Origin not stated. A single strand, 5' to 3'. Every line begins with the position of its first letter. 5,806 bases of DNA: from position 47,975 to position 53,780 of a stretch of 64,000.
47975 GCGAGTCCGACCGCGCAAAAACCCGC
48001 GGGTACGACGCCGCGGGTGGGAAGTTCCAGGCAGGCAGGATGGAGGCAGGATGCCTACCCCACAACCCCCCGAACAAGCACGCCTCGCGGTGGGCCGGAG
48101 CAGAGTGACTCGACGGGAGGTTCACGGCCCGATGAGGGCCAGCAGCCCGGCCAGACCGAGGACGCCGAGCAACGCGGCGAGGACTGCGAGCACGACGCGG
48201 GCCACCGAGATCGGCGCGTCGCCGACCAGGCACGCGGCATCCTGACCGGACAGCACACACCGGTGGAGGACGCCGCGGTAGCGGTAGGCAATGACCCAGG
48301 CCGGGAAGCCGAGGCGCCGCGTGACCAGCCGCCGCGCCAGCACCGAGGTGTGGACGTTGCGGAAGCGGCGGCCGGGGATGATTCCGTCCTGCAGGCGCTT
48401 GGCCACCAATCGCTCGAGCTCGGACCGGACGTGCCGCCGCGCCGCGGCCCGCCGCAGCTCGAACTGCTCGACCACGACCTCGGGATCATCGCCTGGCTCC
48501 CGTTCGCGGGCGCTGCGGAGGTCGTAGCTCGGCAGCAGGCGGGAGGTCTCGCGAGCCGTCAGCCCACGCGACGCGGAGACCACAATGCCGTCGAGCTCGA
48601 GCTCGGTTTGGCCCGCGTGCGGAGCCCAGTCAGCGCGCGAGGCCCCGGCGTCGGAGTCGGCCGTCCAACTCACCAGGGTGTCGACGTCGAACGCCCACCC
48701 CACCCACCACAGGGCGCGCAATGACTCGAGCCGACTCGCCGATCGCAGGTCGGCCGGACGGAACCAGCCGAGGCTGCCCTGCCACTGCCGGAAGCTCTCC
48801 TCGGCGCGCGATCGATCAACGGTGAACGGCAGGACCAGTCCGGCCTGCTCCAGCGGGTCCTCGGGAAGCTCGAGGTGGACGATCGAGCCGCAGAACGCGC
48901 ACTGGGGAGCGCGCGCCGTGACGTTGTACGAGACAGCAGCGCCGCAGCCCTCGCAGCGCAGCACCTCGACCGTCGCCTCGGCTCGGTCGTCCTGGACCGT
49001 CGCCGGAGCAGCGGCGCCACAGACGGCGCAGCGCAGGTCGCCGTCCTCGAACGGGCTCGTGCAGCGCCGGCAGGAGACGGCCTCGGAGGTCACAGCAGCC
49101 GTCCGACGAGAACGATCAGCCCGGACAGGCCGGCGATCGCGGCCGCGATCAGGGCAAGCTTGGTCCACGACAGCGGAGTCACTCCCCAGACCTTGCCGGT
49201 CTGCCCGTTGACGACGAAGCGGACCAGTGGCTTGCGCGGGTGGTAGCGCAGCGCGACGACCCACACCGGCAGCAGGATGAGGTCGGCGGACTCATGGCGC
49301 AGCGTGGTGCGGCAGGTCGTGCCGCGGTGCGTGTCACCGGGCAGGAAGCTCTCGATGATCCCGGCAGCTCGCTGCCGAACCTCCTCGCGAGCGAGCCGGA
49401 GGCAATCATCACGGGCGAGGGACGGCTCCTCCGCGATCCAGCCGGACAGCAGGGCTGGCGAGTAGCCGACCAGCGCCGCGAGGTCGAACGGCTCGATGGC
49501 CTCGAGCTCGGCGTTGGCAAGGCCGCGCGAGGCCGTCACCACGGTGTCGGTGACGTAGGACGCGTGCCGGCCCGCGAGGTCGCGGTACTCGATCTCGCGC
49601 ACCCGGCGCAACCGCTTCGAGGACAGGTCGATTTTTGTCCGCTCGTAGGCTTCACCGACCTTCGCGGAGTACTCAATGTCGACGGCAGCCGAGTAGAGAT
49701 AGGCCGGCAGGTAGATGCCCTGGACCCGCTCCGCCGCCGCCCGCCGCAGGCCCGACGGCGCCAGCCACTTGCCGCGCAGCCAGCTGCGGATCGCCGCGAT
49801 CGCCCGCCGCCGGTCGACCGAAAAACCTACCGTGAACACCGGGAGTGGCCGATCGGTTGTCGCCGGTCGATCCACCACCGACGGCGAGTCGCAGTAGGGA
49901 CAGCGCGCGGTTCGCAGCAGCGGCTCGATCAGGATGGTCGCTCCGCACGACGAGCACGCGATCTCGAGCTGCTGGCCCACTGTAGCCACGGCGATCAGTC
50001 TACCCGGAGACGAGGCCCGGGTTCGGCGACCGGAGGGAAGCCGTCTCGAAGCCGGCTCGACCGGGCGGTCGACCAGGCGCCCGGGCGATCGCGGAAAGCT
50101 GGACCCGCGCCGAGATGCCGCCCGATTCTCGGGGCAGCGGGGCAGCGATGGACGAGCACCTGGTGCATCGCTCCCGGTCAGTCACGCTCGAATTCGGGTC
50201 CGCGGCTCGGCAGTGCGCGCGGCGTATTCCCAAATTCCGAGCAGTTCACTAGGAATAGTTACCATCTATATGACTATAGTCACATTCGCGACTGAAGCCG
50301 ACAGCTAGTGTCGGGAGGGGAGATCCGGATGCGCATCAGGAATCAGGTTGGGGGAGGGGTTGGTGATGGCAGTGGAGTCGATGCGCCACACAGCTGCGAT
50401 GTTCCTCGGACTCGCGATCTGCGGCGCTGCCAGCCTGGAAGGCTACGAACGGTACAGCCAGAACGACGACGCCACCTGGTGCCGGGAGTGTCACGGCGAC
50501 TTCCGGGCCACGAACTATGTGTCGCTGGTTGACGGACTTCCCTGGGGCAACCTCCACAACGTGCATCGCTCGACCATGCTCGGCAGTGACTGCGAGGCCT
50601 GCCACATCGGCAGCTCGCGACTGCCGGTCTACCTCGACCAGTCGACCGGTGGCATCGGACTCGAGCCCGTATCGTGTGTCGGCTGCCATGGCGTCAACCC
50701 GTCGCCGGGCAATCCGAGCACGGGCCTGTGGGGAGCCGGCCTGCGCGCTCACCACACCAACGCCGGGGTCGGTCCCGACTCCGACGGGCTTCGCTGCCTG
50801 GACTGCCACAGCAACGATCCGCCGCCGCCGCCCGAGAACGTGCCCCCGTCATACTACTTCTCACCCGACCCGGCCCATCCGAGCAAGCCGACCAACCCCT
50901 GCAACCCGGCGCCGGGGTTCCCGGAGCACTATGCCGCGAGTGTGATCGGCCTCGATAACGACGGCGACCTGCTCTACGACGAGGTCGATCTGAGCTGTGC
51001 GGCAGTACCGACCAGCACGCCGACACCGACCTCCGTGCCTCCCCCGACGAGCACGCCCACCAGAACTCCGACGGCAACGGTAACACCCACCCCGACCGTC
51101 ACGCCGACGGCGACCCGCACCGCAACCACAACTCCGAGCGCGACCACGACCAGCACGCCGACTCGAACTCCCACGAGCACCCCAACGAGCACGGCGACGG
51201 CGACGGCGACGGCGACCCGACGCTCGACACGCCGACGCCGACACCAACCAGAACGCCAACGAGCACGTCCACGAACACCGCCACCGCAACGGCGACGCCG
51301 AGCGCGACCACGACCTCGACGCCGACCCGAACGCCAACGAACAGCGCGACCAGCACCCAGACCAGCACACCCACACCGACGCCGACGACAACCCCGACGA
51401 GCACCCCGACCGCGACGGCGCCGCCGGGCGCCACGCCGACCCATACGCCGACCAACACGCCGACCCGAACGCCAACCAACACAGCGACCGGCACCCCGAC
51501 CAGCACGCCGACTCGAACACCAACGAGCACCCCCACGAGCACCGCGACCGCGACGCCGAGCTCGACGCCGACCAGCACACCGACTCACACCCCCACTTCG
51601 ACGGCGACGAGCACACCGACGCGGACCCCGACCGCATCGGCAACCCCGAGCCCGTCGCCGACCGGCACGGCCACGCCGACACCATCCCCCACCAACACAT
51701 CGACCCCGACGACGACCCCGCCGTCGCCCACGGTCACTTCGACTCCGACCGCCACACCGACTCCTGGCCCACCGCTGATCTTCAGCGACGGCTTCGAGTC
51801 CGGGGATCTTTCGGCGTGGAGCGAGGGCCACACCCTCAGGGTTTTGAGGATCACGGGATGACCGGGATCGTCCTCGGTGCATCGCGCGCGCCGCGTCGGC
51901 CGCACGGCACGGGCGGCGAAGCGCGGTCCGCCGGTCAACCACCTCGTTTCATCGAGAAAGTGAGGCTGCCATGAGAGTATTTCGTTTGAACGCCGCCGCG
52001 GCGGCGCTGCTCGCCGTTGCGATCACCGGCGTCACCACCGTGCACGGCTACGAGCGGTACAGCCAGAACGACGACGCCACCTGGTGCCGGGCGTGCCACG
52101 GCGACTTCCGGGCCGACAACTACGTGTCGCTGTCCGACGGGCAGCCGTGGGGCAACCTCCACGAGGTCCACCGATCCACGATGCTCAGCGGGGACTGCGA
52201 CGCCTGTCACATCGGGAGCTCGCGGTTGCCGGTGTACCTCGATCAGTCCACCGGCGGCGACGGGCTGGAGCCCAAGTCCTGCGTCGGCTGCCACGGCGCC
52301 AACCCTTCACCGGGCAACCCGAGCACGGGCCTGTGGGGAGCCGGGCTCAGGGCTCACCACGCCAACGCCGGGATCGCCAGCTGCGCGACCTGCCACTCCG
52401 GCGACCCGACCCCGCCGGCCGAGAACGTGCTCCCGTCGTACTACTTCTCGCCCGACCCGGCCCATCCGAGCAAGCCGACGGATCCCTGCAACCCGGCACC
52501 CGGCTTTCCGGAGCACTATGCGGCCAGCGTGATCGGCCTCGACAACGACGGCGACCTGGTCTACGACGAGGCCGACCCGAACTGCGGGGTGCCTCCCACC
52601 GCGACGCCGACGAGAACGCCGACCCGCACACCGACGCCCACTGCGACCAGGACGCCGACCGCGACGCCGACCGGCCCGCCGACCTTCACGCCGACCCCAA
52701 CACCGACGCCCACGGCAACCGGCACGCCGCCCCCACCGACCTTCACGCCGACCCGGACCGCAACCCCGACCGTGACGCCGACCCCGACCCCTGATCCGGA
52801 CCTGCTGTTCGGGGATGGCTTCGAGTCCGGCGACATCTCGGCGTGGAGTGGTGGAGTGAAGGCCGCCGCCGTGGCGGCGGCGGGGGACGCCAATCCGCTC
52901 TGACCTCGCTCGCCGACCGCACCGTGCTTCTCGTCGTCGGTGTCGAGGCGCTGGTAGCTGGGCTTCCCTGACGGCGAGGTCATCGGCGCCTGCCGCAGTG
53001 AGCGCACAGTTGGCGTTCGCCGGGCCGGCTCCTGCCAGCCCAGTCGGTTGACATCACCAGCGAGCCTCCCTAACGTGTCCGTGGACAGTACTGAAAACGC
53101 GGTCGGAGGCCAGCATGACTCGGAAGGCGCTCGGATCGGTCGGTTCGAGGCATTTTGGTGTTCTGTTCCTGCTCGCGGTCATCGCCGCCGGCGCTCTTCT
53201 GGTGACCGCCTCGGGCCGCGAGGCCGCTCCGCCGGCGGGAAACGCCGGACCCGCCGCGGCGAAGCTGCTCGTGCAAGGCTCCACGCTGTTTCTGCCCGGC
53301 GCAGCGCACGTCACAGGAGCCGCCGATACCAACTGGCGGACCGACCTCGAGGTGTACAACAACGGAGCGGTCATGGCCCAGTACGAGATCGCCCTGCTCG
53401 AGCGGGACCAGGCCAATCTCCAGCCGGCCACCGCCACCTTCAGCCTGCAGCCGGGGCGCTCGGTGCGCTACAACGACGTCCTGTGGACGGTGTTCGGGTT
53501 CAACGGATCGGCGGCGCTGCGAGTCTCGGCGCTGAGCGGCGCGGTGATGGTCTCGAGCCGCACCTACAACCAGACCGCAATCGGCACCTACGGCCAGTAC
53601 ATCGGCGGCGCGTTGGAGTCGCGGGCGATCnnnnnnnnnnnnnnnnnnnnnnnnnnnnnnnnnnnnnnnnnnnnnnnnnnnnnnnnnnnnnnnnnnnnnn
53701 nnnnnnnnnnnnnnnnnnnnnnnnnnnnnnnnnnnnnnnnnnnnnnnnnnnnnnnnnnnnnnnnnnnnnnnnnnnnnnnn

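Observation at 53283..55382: An unnamed ~220-aa domain occurs four times in secreted proteins of this window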

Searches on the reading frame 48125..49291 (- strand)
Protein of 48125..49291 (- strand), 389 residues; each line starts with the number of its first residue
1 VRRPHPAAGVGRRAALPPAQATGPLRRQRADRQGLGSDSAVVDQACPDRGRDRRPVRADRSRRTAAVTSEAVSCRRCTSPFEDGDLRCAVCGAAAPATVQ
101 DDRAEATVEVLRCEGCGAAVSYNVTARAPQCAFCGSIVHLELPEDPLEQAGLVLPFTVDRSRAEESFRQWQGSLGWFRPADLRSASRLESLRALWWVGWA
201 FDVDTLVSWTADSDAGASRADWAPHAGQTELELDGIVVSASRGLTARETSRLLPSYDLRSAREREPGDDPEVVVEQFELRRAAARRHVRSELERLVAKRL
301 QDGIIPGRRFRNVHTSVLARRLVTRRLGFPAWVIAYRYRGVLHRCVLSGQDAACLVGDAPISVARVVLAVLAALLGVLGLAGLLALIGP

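Call 83: search_protein_families(library=pfam, proteins=[window:48125-49291:-], max_evalue=0.01)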
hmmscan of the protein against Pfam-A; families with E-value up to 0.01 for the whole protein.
window:48125-49291:- (389 aa): 1 family
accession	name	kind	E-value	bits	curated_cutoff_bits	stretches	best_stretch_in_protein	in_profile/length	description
PF12773.13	DZR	-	0.0098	16.5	27.3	0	74-125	1-39/45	Double zinc ribbon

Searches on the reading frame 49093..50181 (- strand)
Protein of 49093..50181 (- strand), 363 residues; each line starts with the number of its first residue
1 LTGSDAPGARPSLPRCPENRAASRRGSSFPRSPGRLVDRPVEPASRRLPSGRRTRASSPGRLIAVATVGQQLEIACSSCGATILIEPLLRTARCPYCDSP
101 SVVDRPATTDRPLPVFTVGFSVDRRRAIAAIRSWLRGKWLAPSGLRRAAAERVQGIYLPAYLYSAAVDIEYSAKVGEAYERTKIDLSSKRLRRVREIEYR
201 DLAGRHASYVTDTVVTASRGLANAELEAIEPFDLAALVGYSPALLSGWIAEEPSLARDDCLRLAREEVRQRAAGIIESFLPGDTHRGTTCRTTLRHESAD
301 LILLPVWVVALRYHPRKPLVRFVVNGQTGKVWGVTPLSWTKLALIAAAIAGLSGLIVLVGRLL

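Call 83: search_protein_families(library=pfam, proteins=[window:49093-50181:-], max_evalue=0.01)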
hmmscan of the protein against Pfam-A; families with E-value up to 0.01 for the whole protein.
window:49093-50181:- (363 aa): 1 family
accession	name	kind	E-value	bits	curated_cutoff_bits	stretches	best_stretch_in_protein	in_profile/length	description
PF13248.11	Zn_ribbon_3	-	0.0056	16.6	27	0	91-100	2-11/26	zinc-ribbon domain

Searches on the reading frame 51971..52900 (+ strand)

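Call 42: search_protein_families(library=pfam, proteins=[window:51971-52900:+], max_evalue=0.01)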
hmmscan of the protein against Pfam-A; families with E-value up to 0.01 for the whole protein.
window:51971-52900:+ (310 aa): 4 families
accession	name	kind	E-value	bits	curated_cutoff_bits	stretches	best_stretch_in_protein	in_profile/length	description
PF14537.11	Cytochrom_c3_2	-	4.7e-06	27.4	25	0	32-82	22-66/79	Cytochrome c3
PF14522.11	Cytochrome_C7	-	6e-05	23.2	24.8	1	35-108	12-66/67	Cytochrome c7 and related cytochrome c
PF22113.1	Mtrc-MtrF_II-IV_dom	-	0.00061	19.8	30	0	34-145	26-166/176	Outer membrane cytochrome MtrC/MtrF-like, domains II/IV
PF09086.16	DUF1924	-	0.0025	18.6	22.5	0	130-151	21-42/96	Domain of unknown function (DUF1924)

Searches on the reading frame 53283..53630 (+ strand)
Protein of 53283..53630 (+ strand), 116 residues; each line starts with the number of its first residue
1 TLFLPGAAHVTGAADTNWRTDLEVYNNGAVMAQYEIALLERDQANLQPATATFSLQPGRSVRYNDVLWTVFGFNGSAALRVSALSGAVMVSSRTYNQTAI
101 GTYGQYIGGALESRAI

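Call 78: search_solved_structures(query=A6, max_evalue=10, show_alignments=3)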
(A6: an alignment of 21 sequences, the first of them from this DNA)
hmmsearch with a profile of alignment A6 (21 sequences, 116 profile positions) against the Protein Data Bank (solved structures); distinct sequences matched with E-value up to 10: 3.
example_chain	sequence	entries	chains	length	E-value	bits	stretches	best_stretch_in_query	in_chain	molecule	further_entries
3sd2_A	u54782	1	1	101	0.1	16.3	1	36-98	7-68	Putative member of DUF3244 protein family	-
4cnj_A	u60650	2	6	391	0.23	15.1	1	52-83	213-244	L-AMINO ACID OXIDASE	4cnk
3udf_A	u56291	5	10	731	1.1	12.9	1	28-84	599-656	Penicillin-binding protein 1a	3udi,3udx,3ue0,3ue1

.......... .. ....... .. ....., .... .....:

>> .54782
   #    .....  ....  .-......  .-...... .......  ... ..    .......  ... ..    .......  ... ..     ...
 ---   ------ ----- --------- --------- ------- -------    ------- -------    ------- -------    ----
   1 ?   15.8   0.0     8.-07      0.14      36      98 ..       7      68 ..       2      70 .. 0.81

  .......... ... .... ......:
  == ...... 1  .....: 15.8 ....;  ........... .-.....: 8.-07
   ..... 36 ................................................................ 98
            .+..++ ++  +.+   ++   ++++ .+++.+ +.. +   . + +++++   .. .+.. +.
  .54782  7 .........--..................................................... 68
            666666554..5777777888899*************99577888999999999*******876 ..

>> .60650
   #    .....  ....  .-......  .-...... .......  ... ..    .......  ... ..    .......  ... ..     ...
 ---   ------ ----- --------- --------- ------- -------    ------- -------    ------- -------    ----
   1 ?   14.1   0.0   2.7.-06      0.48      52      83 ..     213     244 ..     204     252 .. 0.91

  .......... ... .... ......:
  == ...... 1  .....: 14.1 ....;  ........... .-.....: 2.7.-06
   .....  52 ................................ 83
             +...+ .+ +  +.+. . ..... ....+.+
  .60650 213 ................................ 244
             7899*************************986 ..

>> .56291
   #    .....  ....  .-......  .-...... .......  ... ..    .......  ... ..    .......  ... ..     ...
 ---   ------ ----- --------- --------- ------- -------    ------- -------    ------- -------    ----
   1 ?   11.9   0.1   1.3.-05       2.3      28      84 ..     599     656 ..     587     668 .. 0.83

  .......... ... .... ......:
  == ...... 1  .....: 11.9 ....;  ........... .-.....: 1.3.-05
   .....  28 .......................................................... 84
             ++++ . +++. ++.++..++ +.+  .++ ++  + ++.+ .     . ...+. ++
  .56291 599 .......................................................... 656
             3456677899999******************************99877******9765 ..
